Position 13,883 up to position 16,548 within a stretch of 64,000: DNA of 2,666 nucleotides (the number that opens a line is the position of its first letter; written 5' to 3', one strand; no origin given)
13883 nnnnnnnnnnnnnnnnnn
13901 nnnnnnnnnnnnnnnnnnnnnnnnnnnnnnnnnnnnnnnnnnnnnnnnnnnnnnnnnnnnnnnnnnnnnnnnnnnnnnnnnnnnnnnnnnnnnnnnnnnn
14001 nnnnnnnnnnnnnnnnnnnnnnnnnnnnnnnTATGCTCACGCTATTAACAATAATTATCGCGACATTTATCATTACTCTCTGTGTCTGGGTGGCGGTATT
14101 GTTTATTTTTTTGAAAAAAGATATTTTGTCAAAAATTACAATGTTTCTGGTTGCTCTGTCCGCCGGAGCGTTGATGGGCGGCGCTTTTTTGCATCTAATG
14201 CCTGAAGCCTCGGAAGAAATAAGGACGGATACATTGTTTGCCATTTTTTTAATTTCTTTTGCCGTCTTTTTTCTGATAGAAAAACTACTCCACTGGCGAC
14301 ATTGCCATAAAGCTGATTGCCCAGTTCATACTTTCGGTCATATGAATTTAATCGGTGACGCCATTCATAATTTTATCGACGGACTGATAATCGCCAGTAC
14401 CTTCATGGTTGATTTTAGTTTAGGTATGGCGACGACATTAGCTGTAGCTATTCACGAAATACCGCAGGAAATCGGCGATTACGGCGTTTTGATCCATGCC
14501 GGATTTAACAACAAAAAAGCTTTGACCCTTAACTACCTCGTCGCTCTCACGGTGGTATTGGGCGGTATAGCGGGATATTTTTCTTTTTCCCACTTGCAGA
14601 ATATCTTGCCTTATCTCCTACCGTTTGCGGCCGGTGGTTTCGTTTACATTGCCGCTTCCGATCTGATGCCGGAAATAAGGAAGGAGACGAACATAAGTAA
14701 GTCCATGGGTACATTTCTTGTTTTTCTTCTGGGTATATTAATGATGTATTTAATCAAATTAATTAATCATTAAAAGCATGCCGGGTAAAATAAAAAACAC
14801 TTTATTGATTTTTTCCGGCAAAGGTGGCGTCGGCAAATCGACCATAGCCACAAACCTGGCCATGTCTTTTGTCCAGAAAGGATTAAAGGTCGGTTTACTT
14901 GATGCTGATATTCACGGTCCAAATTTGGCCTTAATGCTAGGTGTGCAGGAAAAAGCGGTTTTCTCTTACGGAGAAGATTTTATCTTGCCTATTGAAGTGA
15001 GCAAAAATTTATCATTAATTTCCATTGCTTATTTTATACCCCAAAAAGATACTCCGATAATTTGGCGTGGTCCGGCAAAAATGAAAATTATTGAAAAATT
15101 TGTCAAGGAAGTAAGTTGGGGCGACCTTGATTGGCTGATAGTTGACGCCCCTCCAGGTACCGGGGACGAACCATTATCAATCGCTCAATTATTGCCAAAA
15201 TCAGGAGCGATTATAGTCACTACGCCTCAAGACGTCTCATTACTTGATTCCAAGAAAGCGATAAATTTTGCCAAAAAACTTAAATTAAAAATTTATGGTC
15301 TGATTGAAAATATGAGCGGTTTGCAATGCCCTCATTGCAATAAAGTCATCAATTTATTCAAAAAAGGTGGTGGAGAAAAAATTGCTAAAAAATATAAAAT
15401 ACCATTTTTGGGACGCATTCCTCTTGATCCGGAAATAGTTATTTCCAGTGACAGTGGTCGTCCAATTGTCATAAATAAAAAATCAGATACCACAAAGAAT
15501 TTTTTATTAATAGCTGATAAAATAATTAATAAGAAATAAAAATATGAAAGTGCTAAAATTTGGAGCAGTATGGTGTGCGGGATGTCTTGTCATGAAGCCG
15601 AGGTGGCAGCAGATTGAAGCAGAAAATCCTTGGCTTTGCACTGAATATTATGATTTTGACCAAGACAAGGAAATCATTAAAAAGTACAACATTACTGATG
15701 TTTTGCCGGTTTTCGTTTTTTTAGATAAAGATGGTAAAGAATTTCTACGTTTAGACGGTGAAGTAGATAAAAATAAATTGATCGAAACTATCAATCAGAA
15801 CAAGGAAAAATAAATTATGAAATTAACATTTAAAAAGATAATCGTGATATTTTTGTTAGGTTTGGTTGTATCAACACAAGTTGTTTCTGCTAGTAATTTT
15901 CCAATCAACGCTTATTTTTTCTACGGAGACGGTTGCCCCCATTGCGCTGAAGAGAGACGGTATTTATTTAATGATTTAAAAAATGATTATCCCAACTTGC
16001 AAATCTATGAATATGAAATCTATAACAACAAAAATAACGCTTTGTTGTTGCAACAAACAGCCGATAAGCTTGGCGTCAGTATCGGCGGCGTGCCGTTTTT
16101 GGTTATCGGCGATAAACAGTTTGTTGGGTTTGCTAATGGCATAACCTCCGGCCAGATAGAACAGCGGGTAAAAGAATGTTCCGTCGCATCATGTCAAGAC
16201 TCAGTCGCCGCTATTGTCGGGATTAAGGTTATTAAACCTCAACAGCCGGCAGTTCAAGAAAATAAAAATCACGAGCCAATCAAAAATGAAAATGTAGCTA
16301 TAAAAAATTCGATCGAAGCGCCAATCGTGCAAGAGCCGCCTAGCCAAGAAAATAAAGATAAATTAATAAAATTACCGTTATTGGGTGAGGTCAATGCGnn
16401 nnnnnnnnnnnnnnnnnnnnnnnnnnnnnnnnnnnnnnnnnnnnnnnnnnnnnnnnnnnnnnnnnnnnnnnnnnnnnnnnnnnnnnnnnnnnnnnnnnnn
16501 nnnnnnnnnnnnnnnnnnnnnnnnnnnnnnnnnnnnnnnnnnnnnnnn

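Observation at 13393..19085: DUF5320 - DUF134 - ZIP - Mrp/ApbC - thioredoxin - Trx::DsbD/CcdA fusion - ZIP - YibE/F gene cluster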

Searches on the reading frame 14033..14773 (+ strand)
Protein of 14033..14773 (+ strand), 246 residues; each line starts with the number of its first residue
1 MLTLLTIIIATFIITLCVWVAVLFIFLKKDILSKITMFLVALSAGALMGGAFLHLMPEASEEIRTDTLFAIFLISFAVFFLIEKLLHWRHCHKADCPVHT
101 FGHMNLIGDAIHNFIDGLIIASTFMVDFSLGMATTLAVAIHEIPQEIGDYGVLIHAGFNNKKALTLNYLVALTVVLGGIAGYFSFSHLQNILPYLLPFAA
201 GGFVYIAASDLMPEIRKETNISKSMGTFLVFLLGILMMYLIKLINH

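Call 3: search_protein_families(library=pfam, proteins=[window:14033-14773:+], max_evalue=0.01)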
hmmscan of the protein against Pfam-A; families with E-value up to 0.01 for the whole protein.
window:14033-14773:+ (246 aa): 1 family
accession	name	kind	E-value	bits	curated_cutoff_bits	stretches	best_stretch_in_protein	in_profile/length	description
PF02535.28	Zip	-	1.7e-43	149.5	35.1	2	96-241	172-322/323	ZIP Zinc transporter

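Call 4: search_protein_families(library=ncbifam, proteins=[window:14033-14773:+], max_evalue=0.01)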
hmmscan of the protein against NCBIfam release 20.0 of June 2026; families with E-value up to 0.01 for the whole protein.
window:14033-14773:+ (246 aa): 1 family
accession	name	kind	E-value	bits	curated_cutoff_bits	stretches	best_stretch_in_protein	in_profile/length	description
NF003243.0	PRK04201.1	equivalog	1.8e-14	53.6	252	1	7-240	8-260/266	zinc transporter ZupT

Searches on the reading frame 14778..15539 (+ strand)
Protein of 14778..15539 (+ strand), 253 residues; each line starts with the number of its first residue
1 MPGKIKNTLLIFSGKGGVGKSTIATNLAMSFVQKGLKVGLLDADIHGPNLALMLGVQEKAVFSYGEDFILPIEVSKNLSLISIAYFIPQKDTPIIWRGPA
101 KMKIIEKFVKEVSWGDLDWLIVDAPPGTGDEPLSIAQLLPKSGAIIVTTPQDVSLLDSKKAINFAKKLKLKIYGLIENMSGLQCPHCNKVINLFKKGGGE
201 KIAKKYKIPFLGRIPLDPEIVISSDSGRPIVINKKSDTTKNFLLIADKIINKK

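Call 3: search_protein_families(library=pfam, proteins=[window:14778-15539:+], max_evalue=0.01)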
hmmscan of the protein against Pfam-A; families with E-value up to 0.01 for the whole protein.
window:14778-15539:+ (253 aa): 12 families
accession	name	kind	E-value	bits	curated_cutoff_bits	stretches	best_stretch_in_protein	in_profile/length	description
PF10609.15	ParA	-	1.7e-95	319.5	27.1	1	4-249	1-245/246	NUBPL iron-transfer P-loop NTPase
PF01656.29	CbiA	-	8.3e-16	58.5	25.4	1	10-230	2-125/125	CobQ/CobB/MinD/ParA nucleotide binding domain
PF13614.12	AAA_31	-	1.8e-09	38.3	27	1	10-168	5-167/177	AAA domain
PF02374.21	ArsA_ATPase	-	1.3e-07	31.6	24.3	1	9-44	3-38/305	Anion-transporting ATPase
PF09140.17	MipZ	-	4.7e-06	26.5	20.7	1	14-127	8-109/262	ATPase MipZ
PF00142.24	Fer4_NifH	-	5.6e-06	26.5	25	1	11-54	4-47/271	4Fe-4S iron sulfur cluster binding proteins, NifH/frxC family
PF20720.3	nSTAND3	-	0.00013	22.2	27.2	1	6-41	16-51/155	Novel STAND NTPase 3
PF01583.26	APS_kinase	-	0.00065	20.2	21.1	1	8-58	3-53/152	Adenylylsulphate kinase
PF16575.11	CLP1_P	-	0.0014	18.9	26.6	1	14-49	1-36/188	mRNA cleavage and polyadenylation factor CLP1 P-loop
PF03308.22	MeaB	-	0.0029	17.1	23.1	1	11-44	37-70/273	Methylmalonyl Co-A mutase-associated GTPase MeaB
PF13481.12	AAA_25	-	0.0038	17.3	27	1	4-35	29-60/195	AAA domain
PF25199.1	nSTAND_NTPase5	-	0.0066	16.7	34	0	8-49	42-84/145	Novel STAND NTPase 5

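Call 4: search_protein_families(library=ncbifam, proteins=[window:14778-15539:+], max_evalue=0.01)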
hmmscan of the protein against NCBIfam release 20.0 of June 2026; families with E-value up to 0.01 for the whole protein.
window:14778-15539:+ (253 aa): 35 families (the best 25 are shown)
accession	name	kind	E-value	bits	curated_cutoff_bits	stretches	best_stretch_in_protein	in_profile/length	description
NF041136.1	MrpORP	equivalog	1.6e-103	346.8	450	1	4-252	3-251/365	iron-sulfur cluster carrier protein MrpORP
NF008669.0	PRK11670.1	equivalog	9.5e-69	232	348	1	5-249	106-349/369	iron-sulfur cluster carrier protein ApbC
TIGR01969.1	minD_arch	subfamily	9.2e-27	93.8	201.75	2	101-251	94-232/251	cell division ATPase MinD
TIGR01968.1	minD_bact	equivalog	3.8e-25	88.7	212.9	1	8-251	3-238/261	septum site-determining protein MinD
NF008079.0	PRK10818.1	equivalog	1.7e-15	57.1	508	1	9-250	5-247/270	septum site-determining protein MinD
NF041546.1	ParA_partition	equivalog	4.3e-11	42.7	180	1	11-45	4-38/203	ParA family partition ATPase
NF047398.1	AAA_KGGVGR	domain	5.8e-10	39.8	90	1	9-60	5-56/190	KGGVGR-motif variant AAA ATPase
TIGR01007.1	eps_fam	subfamily_domain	2.6e-08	33.7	108.05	1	8-59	19-70/204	polysaccharide biosynthesis tyrosine autokinase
TIGR03018.1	pepcterm_TyrKin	hypoth_equivalog_domain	3.8e-07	29.7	230.65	1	4-59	33-89/207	XrtA-associated tyrosine autokinase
TIGR03815.1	CpaE_hom_Actino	equivalog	4e-07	29.5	154.45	1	9-58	114-163/340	septum site-determining protein Ssd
TIGR00345.1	GET3_arsA_TRC40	subfamily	1.3e-06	28.1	135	1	12-44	2-34/299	TRC40/GET3/ArsA family transport-energizing ATPase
TIGR03029.1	EpsG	equivalog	1.5e-06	27.6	313.8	1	6-127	103-223/274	chain length determinant protein tyrosine kinase EpsG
TIGR03371.1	cellulose_yhjQ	equivalog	2.8e-06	27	157.85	1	7-58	2-52/246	cellulose biosynthesis protein BcsQ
TIGR04291.1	arsen_driv_ArsA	equivalog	1e-05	24.5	650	1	6-44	319-357/565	arsenical pump-driving ATPase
NF053622.1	ATPseBagAMYCTU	equivalog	1.9e-05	24.3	400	1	7-42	7-42/325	ATPase BagA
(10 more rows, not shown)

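Call 95: find_related_loci(query=window:14778-15539:+, collection=metagenome_contigs, flank=7000)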
Query window:14778-15539:+ (253 aa) in metagenome_contigs; peptide patterns used: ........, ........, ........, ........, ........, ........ (x = any residue, [..] = any of these).
600 stretches matched a pattern (row limit reached: there are more); 28 encode a relative of the query (tblastn E <= 1e-3); 28 distinct loci.
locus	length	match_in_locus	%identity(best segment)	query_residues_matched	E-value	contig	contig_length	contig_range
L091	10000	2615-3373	89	1-253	2e-148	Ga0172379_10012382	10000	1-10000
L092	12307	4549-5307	85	1-253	7e-145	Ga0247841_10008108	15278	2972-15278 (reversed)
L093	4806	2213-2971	77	1-253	1e-133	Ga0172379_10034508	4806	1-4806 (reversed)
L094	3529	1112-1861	78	4-253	4e-133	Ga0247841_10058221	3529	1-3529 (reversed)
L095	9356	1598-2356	75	1-253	4e-129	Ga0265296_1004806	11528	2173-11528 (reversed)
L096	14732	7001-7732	80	4-247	9e-129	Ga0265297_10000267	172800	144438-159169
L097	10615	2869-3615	77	5-253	4e-128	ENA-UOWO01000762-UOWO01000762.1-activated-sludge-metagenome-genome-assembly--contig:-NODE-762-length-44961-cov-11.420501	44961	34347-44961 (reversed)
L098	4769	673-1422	76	4-253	4e-129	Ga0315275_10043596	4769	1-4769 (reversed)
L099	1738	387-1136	75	4-253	2e-135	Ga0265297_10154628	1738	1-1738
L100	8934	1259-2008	75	4-253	3e-123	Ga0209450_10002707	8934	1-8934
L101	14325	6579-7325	56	5-251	9e-92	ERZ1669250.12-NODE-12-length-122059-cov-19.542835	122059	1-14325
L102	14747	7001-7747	56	5-251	3e-90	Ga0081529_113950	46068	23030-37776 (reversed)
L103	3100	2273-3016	54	5-250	2e-91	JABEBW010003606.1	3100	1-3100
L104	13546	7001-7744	54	5-250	2e-88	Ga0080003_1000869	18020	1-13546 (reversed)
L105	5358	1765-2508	55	5-250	3e-87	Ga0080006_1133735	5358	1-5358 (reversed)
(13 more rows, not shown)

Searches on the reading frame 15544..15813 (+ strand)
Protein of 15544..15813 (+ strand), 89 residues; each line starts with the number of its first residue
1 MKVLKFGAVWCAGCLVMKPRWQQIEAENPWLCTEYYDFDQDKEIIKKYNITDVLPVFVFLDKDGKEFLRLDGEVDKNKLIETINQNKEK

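Call 3: search_protein_families(library=pfam, proteins=[window:15544-15813:+], max_evalue=0.01)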
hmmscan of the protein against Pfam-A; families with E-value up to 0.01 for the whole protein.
window:15544-15813:+ (89 aa): 4 families
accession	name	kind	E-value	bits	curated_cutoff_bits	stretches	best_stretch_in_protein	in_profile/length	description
PF00085.26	Thioredoxin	-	1.6e-08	34.9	23.5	1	3-84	22-102/103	Thioredoxin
PF14595.12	Thioredoxin_9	-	2.6e-07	31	25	1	2-67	44-111/129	Thioredoxin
PF13098.12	Thioredoxin_2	-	0.00041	21.1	27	1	22-81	59-102/104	Thioredoxin-like domain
PF13905.12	Thioredoxin_8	-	0.00068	20.4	27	1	20-65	49-93/94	Thioredoxin-like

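Call 4: search_protein_families(library=ncbifam, proteins=[window:15544-15813:+], max_evalue=0.01)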
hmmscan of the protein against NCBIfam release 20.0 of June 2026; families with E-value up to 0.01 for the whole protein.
window:15544-15813:+ (89 aa): 5 families
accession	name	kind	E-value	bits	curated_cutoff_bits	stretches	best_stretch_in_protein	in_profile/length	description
TIGR01068.1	thioredoxin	equivalog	1.9e-08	34.4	96.8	1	3-86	18-100/101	thioredoxin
TIGR01126.1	pdi_dom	equivalog_domain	8.2e-06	26.1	107.2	1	3-85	18-103/105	protein disulfide-isomerase domain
NF008229.0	PRK10996.1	equivalog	0.00057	19.6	125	1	3-87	56-139/141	thioredoxin TrxC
TIGR02187.2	PDO_seleno_TRX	equivalog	0.00076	18.9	185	1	10-66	29-84/209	protein disulfide oxidoreductase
NF002854.0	PRK03147.1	subfamily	0.006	16.5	170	0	38-85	125-171/176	thiol-disulfide oxidoreductase ResA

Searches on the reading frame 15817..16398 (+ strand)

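Call 11: search_protein_families(library=pfam, proteins=[window:15817-16398:+], max_evalue=10)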
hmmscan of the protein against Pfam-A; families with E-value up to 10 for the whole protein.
window:15817-16398:+ (194 aa): 1 family
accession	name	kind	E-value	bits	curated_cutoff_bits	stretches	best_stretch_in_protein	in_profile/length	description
PF13098.12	Thioredoxin_2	-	0.051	14.4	27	1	33-104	10-89/104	Thioredoxin-like domain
